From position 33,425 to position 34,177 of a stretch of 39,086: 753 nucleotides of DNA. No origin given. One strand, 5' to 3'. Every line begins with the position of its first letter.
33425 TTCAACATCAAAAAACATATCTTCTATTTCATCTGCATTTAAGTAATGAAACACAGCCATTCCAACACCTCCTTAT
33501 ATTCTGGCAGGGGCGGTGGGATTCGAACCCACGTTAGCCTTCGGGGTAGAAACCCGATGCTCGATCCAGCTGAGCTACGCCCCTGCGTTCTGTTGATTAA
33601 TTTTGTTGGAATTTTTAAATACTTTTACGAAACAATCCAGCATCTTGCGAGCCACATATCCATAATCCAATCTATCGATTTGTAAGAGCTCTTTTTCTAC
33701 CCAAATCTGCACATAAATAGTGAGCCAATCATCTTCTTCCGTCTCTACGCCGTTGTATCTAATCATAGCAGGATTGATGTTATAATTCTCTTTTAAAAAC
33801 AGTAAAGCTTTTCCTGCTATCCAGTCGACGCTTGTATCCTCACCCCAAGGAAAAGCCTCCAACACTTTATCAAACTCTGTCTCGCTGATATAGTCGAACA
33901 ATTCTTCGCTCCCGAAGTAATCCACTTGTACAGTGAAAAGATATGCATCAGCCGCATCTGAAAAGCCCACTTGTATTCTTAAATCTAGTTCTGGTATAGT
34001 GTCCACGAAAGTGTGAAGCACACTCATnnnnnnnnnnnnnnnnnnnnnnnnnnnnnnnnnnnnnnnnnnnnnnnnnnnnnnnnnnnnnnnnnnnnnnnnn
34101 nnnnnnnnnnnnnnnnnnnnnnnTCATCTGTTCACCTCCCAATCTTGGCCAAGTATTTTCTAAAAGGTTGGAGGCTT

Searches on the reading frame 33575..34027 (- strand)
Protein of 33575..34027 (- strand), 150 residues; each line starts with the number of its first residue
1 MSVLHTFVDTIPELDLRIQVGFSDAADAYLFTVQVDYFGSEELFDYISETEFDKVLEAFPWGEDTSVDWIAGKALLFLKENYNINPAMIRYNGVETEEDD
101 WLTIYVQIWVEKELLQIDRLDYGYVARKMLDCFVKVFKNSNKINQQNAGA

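Call 12: find_related_loci(query=window:33575-34027:-, collection=viral_contigs, flank=4000)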
Query window:33575-34027:- (150 aa) in viral_contigs; peptide patterns used: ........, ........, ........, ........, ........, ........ (x = any residue, [..] = any of these).
1 stretches matched a pattern, but none encodes a relative of the query by tblastn (E <= 1e-3).

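Call 14: find_homologous_proteins(query=window:33575-34027:-, max_evalue=0.01)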
Query window:33575-34027:- (150 aa): 1 proteins with E <= 0.01 among 15 candidates.
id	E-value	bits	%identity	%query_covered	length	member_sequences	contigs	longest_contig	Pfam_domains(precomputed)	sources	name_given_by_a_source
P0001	3.5e-95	334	100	100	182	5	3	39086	-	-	-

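Call 16: find_encoding_contigs(protein=P0001, flank=6000, max_places=10)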
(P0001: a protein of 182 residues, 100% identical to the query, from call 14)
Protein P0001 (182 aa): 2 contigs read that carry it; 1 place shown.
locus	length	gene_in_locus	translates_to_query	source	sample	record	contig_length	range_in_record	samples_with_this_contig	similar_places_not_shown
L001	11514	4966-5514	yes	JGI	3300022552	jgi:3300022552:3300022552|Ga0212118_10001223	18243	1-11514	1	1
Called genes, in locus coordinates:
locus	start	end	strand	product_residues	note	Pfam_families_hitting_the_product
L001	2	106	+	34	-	?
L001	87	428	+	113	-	-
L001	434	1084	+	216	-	PF02511:Thy1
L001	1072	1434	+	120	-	-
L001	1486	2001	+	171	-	PF01464:SLT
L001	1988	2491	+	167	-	-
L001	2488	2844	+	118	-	-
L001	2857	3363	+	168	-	-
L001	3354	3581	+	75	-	-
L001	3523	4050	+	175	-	-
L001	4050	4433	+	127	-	-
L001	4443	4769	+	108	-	-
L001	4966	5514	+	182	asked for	-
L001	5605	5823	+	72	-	-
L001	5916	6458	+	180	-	PF25185:Tad3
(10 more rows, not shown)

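Call 18: find_encoding_contigs(protein=P0002, flank=3000, max_places=6)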
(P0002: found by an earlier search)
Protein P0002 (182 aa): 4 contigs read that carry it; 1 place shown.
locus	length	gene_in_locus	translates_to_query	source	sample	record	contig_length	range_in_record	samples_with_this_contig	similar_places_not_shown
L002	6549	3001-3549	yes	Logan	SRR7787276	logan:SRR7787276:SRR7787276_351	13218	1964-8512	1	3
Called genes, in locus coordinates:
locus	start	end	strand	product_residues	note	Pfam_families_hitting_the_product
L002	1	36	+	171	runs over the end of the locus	PF01464:SLT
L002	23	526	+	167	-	-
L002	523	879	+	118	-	-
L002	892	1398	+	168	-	-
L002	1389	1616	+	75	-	-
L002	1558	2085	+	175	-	-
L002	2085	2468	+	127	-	-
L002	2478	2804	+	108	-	-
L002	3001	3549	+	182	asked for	-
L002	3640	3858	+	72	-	-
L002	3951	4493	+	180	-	PF25185:Tad3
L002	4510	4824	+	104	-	-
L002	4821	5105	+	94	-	-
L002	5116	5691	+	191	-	PF01381:HTH_3, PF12844:HTH_19 (weak), PF15933:RnlB_antitoxin (weak)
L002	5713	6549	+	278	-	PF01555:N6_N4_Mtase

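Call 19: find_encoding_contigs(protein=P0005, flank=3000, max_places=6)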
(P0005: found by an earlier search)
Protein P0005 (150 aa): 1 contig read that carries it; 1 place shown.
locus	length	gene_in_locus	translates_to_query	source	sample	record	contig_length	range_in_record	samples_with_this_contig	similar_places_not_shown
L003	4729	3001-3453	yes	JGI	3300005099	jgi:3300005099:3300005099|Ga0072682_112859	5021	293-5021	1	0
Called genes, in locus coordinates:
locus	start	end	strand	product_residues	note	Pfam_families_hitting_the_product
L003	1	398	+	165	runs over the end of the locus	-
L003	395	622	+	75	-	-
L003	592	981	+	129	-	-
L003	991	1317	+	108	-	-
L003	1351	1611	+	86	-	-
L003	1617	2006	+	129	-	-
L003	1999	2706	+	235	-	-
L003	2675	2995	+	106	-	-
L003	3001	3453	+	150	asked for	-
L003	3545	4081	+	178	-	PF25185:Tad3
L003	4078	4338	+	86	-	-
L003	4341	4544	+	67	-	-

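Call 20: find_encoding_contigs(protein=P0003, flank=3000, max_places=6)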
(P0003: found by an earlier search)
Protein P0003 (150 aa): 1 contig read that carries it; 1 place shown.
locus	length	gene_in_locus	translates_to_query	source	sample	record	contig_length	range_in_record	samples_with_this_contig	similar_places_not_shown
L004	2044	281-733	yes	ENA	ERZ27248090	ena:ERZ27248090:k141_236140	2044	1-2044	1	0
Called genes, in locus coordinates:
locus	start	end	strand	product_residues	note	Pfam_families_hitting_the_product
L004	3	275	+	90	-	?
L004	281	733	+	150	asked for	-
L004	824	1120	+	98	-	-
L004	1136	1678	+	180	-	PF25185:Tad3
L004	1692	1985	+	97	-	-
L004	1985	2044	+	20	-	?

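Call 21: find_encoding_contigs(protein=P0004, flank=3000, max_places=6)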
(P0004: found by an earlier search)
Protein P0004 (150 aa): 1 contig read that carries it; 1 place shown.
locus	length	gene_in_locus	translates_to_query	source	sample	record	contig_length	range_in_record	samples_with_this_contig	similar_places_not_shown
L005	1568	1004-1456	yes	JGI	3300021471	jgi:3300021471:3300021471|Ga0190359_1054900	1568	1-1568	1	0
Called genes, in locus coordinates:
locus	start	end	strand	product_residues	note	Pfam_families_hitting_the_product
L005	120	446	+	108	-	-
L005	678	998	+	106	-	-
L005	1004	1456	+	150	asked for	-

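Call 25: find_encoding_contigs(protein=P0007, flank=3000, max_places=6)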
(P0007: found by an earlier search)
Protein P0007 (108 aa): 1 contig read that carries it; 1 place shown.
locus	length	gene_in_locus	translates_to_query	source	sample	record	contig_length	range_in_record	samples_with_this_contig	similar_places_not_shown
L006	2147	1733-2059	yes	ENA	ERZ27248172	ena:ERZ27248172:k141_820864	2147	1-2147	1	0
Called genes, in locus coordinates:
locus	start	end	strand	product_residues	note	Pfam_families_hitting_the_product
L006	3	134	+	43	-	?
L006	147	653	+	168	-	-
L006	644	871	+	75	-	-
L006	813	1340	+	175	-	-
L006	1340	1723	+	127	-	-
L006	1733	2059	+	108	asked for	-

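Call 26: find_encoding_contigs(protein=P0008, flank=3000, max_places=6)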
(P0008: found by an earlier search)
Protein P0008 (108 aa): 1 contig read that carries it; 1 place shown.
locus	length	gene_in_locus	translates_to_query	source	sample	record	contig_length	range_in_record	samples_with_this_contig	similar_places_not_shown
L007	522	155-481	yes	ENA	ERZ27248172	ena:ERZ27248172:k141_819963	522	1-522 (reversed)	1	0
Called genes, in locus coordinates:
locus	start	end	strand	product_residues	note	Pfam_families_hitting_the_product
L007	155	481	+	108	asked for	-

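Call 31: find_homologous_proteins(query=L003:1617-2003:+, max_evalue=10)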
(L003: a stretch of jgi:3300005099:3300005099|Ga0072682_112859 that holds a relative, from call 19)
Query L003:1617-2003:+ (129 aa): 1 proteins with E <= 10 among 9 candidates.
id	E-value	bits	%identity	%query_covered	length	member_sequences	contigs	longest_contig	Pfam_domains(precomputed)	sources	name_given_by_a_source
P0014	7.2e-83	294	99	100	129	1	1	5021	-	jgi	-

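Call 41: search_protein_families(library=pfam, max_evalue=0.01, proteins=[window:33575-34027:-])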
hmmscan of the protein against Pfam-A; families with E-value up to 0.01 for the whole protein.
window:33575-34027:- (150 aa): 0 families

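Call 85: search_protein_families(library=phrogs, max_evalue=0.01, proteins=[window:33575-34027:-])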
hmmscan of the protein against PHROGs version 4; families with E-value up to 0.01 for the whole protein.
window:33575-34027:- (150 aa): 0 families

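Call 86: predict_structure(protein=window:33575-34027:-)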
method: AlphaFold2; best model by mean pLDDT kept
length: 150 residues; sequences in the alignment: 1
mean_pLDDT: 82.9   pTM: 0.80
mean pLDDT of the five models: 82.9, 81.4, 73.3, 72.1, 63.5
residues with pLDDT >= 90: 50; 70-90: 81; 50-70: 17; < 50: 2
segments of 3 or more residues with pLDDT < 50: none
pLDDT, mean of each block of 10 residues (from residue 1): 80 91 89 88 69 78 83 90 83 87 91 78 92 88 58
secondary structure, 60 per line:
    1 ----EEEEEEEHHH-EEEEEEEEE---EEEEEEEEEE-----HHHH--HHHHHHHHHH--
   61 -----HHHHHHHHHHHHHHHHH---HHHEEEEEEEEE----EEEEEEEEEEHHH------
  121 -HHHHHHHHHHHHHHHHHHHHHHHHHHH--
elements in order: E5-11 E16-24 E28-37 H43-46 H49-58 H66-82 E89-97 E102-111 H122-148

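Call 88: fold_search(model_id=the predicted structure, library=pdb)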
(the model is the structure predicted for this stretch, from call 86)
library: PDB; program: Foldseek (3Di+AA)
matches with E <= 10: 987; with E <= 0.001: 0
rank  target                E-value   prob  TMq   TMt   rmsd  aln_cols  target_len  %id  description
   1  8fvh_M                1.1e-02  0.23  0.18  0.16  17.5       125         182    6  Pseudomonas phage E217 neck (portal, head-to-tail connector, collar and gateway proteins) (released 2023-07-26)
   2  3ueb_F                2.1e-02  0.87  0.37  0.50   6.1       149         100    7  Crystal structure of TON_0450 from Thermococcus onnurineus NA1 (released 2012-10-10)
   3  2g5f_A                2.4e-02  0.20  0.21  0.10  12.7       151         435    7  The structure of MbtI from Mycobacterium Tuberculosis, the first enzyme in the synthesis of Mycobactin, reveals it to  (released 2006-09-05)
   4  6za5_A                2.6e-02  0.30  0.27  0.12  12.4       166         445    8  M. tuberculosis salicylate synthase MbtI in complex with salicylate and Mg2+ (released 2020-07-15)
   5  6za4_C                2.6e-02  0.28  0.27  0.13  12.3       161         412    8  M. tuberculosis salicylate synthase MbtI in complex with 5-(3-cyanophenyl)furan-2-carboxylate (released 2020-07-01)
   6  3rv8_C                2.6e-02  0.28  0.24  0.11  13.7       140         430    8  Structure of a M. tuberculosis Salicylate Synthase, MbtI, in Complex with an Inhibitor with Cyclopropyl R-Group (released 2012-05-09)
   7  7amv_A                2.6e-02  0.21  0.22  0.05  15.1       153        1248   10  Atomic structure of the poxvirus transcription pre-initiation complex in the initially melted state (released 2021-10-06)
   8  6rid_A                2.8e-02  0.25  0.23  0.05  15.3       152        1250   10  Structure of Vaccinia Virus DNA-dependent RNA polymerase elongation complex (released 2019-12-18)
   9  3ueb_B                2.9e-02  0.95  0.42  0.57   4.9       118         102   10  Crystal structure of TON_0450 from Thermococcus onnurineus NA1 (released 2012-10-10)
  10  9exn_A                3.3e-02  0.20  0.22  0.05  15.4       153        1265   10  The vaccinia minimal RNA polymerase cryo EM structure at 1.9A resolution (released 2025-11-26)
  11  8ova_AT               3.5e-02  0.54  0.29  0.33  12.1       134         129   10  CRYO-EM STRUCTURE OF TRYPANOSOMA BRUCEI PROCYCLIC FORM 80S RIBOSOME : PARENTAL STRAIN (released 2023-11-29)
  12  3rv8_B                4.3e-02  0.25  0.26  0.13  12.2       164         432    7  Structure of a M. tuberculosis Salicylate Synthase, MbtI, in Complex with an Inhibitor with Cyclopropyl R-Group (released 2012-05-09)
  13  7aoh_A                4.3e-02  0.18  0.22  0.04  14.4       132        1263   11  Atomic structure of the poxvirus late initially transcribing complex (released 2021-10-06)
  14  4d0v_D                4.6e-02  0.25  0.24  0.29  10.7       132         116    8  Crystal structure of the fiber head domain of the Atadenovirus snake adenovirus 1, native, I213 crystal form (released 2014-12-17)
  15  7s9v_B                4.9e-02  0.54  0.40  0.15  10.4       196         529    9  DrmAB:ADP (released 2022-06-15)
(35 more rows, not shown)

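Call 90: search_protein_representatives(protein=window:33575-34027:-)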
Query: 150 residues. Proteins with E-value up to 0.001 (for the whole library): 2; up to 1e-10: 2; up to 1e-30: 1. The best 2 are listed.
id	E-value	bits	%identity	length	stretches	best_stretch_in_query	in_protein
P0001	1.1e-95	333.9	100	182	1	1-150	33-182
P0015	1.8e-15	73.6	41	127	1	13-121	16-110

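Call 91: find_encoding_contigs(protein=P0015, flank=8000, max_places=6)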
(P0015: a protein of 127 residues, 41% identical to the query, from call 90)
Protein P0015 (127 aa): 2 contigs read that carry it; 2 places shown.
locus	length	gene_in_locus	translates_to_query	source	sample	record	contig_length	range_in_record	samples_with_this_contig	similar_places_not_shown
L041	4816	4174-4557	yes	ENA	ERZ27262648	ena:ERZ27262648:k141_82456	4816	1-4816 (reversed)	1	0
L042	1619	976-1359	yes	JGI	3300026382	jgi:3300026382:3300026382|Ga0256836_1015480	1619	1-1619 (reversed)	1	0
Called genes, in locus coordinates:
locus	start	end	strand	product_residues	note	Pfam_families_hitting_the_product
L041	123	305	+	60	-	-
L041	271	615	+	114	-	-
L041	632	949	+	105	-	-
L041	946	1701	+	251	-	-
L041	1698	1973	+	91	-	-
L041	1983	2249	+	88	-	PF01381:HTH_3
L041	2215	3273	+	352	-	PF01555:N6_N4_Mtase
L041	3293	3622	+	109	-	-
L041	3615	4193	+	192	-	PF01381:HTH_3 (weak)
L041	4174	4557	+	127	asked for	-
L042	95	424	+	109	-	-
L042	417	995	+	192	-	PF01381:HTH_3 (weak)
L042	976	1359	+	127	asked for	-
